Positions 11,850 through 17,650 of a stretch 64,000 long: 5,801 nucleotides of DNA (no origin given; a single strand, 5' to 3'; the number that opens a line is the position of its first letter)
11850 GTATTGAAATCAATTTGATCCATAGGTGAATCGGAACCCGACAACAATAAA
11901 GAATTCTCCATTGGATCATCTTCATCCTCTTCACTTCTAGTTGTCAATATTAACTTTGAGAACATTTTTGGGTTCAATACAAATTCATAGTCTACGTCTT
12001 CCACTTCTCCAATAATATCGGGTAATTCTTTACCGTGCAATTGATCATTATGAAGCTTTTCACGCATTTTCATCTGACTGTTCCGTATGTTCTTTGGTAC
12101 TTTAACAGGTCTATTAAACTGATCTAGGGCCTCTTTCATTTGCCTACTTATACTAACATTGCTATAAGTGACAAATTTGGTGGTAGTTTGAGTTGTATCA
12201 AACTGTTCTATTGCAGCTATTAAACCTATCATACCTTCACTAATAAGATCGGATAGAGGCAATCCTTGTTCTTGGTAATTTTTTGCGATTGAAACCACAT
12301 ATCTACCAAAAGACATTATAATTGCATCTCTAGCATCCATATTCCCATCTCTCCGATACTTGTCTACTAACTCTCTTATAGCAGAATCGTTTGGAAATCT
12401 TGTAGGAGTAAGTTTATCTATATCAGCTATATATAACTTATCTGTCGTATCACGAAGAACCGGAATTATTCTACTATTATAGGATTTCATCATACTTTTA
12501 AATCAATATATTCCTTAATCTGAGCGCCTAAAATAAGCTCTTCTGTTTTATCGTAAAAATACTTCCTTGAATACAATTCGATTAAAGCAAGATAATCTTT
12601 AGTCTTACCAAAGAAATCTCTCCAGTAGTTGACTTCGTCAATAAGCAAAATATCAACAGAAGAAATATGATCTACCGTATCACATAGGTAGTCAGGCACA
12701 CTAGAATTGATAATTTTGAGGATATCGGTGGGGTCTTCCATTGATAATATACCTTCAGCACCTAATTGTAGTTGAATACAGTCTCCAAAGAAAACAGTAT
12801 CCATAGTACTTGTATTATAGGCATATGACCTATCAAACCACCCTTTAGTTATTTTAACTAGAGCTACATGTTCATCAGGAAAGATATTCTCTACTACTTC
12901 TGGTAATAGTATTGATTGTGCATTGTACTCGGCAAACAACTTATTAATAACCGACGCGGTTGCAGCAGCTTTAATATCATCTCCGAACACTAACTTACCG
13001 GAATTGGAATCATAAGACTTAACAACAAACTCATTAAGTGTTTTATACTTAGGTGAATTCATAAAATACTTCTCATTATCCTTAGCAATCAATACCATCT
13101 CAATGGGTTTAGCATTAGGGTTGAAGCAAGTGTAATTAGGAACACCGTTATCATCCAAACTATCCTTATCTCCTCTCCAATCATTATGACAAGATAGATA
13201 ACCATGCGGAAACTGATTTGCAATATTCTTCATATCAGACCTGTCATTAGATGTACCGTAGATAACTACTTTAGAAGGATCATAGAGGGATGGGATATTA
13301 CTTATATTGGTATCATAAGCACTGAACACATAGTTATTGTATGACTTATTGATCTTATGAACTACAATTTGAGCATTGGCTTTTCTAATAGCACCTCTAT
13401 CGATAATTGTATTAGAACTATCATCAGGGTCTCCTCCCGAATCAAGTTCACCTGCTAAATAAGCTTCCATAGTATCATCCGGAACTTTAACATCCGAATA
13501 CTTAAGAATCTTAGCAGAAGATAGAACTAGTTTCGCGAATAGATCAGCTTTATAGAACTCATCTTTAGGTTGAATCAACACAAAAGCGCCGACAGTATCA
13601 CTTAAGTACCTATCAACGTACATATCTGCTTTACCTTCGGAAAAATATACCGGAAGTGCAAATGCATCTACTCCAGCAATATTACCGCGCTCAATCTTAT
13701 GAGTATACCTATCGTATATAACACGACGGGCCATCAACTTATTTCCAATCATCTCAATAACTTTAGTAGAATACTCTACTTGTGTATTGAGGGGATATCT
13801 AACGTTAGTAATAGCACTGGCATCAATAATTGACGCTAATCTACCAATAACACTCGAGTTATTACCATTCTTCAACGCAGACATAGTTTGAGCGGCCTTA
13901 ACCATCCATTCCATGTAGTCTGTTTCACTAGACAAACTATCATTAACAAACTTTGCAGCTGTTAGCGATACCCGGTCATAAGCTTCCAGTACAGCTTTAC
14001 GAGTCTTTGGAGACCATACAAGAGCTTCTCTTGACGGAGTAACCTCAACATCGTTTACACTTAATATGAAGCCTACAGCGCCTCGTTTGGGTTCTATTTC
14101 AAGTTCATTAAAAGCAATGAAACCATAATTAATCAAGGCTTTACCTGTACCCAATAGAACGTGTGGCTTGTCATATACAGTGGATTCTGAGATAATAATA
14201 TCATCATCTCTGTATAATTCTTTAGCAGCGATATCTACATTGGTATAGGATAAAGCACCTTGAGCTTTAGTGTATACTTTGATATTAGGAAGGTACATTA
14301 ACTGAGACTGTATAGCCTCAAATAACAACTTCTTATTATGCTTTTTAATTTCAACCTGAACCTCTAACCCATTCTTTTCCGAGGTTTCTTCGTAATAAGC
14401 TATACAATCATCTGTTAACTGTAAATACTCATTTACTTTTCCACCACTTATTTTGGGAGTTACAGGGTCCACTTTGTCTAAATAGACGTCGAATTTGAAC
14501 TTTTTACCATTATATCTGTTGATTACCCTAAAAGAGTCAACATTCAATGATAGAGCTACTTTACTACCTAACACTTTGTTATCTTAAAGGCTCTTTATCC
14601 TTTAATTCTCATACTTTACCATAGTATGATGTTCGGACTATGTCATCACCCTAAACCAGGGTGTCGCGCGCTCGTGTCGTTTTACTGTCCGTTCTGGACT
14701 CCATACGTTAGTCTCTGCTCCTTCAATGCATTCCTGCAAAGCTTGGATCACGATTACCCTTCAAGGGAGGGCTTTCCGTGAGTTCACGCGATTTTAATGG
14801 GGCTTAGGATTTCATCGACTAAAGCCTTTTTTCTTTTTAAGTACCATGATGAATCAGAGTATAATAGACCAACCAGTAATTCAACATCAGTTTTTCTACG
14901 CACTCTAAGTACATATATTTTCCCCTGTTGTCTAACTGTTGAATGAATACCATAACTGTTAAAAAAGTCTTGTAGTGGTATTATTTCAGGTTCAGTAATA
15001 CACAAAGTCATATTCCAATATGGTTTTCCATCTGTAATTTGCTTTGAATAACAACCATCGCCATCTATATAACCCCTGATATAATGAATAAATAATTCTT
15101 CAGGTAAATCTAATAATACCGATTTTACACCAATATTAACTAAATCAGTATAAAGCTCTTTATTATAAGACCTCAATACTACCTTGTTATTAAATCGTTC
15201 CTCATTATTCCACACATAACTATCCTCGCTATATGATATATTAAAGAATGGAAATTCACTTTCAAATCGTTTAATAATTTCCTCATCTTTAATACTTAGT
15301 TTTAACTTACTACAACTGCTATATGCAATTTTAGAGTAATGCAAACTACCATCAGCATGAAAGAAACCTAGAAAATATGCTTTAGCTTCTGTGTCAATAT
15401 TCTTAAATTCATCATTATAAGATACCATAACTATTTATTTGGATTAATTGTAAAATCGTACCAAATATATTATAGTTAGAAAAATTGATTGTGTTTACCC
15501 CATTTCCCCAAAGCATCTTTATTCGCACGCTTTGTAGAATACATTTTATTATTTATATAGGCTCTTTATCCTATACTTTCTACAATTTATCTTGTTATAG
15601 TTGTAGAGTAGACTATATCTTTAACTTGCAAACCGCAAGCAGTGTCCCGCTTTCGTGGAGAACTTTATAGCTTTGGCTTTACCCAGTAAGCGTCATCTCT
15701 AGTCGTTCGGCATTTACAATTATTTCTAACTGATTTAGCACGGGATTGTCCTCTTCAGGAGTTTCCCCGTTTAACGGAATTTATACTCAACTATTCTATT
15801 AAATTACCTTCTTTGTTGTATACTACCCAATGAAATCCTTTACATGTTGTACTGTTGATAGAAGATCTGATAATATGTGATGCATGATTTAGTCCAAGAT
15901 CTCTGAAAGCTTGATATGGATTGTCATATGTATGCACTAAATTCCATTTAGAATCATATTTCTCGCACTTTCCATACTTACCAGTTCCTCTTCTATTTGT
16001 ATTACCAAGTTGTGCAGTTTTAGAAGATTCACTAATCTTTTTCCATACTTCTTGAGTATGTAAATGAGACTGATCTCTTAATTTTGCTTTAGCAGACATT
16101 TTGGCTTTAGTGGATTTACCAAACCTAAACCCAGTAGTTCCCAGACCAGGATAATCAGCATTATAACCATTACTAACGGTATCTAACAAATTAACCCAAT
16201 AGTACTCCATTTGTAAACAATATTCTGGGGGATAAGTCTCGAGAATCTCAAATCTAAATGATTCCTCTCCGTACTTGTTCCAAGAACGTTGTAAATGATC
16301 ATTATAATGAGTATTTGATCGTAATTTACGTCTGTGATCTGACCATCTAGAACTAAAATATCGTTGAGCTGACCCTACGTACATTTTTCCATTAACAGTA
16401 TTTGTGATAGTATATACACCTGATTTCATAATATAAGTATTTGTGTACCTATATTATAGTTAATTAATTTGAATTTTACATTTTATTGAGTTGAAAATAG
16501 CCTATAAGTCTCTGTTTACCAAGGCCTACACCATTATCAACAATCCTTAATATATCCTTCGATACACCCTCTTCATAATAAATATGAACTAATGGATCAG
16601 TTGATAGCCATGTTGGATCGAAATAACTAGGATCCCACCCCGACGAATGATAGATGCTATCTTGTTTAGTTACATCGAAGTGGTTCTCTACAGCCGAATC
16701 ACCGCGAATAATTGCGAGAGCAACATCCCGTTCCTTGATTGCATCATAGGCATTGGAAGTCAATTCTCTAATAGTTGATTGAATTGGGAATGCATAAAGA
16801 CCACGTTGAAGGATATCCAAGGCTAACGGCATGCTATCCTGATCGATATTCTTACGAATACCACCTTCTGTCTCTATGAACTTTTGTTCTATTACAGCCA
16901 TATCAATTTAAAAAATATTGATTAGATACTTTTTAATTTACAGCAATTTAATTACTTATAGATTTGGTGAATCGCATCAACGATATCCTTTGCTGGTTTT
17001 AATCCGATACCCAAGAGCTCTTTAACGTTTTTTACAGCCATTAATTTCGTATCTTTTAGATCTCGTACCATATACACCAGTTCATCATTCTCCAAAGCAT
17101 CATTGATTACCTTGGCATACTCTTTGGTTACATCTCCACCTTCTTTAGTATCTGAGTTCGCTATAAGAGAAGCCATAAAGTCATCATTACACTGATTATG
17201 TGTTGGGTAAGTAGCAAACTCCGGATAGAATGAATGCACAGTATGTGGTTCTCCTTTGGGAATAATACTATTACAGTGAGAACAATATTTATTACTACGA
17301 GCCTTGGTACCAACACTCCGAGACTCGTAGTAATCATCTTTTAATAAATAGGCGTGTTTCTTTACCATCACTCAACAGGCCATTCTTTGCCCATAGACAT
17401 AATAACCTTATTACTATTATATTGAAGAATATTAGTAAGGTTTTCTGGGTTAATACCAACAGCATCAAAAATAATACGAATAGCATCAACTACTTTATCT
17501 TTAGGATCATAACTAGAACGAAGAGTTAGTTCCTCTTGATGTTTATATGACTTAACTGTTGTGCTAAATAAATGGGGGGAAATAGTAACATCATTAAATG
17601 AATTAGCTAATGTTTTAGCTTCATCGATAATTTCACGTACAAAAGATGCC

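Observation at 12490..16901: Hsp90/GHKL-like ATPase gene apparently interrupted by ~1.9 kb carrying GIY-YIG and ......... endonucleases (candidate twin introns)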

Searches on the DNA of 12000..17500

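Call 4: search_rna_families(source=window, start=12000, end=17500, threshold=evalue, max_evalue=1, show_alignments=4)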
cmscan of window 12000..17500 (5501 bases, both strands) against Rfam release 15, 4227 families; matches with E-value up to 1: 3.
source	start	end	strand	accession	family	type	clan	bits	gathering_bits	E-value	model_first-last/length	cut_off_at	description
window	14608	14867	-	RF00028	Intron_gpI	Intron;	-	56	50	1.4e-12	1-253/253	no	Group I catalytic intron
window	15580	15842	-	RF00028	Intron_gpI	Intron;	-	53.9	50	6e-12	1-253/253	no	Group I catalytic intron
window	16012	16077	+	RF01641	ceN53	Gene; snRNA; snoRNA; CD-box;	-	21.4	50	0.79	1-74/74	no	Caenorhabditis snoRNA ceN53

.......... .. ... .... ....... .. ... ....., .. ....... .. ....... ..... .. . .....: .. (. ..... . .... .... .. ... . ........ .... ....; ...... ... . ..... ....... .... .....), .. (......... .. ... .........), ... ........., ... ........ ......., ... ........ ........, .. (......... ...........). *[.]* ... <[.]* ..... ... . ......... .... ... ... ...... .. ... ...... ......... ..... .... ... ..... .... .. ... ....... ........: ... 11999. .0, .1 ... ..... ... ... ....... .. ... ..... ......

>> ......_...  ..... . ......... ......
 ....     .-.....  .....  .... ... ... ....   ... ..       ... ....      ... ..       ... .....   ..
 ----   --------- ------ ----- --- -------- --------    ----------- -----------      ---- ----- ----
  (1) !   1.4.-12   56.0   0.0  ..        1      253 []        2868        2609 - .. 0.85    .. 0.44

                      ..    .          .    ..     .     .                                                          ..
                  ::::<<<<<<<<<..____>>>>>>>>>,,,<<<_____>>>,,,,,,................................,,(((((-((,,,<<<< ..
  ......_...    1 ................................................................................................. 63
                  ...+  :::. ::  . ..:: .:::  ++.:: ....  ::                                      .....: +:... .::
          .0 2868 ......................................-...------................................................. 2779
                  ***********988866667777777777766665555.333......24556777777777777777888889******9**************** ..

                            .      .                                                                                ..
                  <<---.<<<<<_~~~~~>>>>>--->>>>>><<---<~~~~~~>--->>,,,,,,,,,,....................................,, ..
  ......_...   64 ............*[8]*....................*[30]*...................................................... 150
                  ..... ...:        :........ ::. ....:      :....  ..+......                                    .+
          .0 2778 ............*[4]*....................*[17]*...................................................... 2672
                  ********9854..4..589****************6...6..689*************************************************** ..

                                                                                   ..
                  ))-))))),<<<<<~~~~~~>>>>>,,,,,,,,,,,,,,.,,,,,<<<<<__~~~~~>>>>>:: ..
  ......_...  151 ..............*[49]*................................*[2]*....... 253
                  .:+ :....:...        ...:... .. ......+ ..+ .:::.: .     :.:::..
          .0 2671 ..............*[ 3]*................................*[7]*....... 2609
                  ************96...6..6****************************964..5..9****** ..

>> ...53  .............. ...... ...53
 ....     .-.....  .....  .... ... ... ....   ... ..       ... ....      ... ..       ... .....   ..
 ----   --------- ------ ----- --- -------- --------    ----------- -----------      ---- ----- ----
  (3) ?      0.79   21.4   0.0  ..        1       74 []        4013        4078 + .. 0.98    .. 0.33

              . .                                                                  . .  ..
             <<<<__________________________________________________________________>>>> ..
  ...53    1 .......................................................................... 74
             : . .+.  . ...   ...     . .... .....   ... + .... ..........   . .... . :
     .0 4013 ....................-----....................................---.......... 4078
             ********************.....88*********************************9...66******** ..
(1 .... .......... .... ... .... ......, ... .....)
